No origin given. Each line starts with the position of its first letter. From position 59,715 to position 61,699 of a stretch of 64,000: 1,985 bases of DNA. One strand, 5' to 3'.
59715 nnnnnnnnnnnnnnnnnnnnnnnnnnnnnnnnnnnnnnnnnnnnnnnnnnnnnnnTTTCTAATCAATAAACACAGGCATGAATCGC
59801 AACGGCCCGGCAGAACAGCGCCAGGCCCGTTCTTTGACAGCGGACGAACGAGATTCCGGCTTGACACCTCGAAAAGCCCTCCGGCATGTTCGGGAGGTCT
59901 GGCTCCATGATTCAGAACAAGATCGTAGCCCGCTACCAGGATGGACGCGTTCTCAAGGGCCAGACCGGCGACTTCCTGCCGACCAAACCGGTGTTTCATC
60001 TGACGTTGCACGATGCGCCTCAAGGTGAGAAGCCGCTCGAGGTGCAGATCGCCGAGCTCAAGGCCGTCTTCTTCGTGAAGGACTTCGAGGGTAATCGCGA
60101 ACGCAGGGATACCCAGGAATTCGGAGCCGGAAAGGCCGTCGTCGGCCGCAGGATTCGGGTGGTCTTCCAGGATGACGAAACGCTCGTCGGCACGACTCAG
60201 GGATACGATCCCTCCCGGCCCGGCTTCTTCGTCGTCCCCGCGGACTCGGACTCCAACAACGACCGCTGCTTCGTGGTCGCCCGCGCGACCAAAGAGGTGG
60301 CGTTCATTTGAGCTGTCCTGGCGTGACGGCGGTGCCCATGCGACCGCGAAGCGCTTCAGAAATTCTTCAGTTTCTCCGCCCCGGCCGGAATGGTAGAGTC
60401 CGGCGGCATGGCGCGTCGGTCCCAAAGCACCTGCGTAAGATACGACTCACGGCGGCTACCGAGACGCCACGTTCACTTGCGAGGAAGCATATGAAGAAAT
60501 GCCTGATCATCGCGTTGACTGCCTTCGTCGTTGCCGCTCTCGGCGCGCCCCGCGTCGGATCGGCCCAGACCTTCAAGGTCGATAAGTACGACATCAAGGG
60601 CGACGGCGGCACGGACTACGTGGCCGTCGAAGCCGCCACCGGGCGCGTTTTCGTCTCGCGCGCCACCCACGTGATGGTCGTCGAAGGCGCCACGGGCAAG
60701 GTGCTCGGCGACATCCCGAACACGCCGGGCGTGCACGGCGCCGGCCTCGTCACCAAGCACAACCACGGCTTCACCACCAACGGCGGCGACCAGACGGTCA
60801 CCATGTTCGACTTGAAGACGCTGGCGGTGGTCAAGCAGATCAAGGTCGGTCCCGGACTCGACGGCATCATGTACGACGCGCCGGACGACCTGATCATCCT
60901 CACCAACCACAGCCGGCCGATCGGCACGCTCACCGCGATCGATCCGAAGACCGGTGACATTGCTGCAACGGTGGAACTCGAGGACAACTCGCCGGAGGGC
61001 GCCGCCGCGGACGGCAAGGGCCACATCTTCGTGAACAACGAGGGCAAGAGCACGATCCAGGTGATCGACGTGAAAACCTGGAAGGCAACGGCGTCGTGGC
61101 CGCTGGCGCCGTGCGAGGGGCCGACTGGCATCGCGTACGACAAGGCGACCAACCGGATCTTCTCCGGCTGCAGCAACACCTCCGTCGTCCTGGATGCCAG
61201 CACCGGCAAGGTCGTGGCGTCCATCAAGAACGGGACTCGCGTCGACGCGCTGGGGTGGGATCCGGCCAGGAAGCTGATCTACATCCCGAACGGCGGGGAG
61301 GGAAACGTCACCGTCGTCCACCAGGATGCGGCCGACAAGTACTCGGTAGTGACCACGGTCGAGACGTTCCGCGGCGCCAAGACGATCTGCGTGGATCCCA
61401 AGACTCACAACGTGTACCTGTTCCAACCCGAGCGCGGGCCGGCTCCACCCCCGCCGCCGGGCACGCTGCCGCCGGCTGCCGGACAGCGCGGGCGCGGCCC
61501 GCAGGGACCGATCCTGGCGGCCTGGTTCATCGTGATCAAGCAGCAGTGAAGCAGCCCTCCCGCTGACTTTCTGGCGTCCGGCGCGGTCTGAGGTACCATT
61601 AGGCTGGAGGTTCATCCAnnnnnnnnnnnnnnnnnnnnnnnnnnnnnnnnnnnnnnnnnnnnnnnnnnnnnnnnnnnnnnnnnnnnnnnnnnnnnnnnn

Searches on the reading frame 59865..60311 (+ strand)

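Call 22: search_protein_families(library=pfam, proteins=[window:59865-60311:+], max_evalue=0.001)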
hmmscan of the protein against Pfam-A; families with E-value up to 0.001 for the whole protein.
window:59865-60311:+ (148 aa): 1 family
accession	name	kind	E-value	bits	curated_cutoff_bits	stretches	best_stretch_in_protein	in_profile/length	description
PF22478.1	DUF6982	-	3.8e-27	95.4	24.5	1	17-146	2-131/134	Family of unknown function (DUF6982)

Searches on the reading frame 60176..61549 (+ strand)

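Call 22: search_protein_families(library=pfam, proteins=[window:60176-61549:+], max_evalue=0.001)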
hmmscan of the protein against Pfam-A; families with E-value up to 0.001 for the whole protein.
window:60176-61549:+ (457 aa): 3 families
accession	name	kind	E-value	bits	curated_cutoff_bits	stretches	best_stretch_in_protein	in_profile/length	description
PF25174.1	Beta-prop_THOC3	-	2.8e-09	36.8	305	1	194-306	57-165/272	THOC3 beta-propeller domain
PF23414.1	Beta-prop_EML_2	-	0.00015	21.6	90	0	195-265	9-76/266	Echinoderm microtubule-associated protein second beta-propeller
PF21783.3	YNCE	-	0.00037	20.4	27.1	0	199-266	43-108/339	YNCE-like beta-propeller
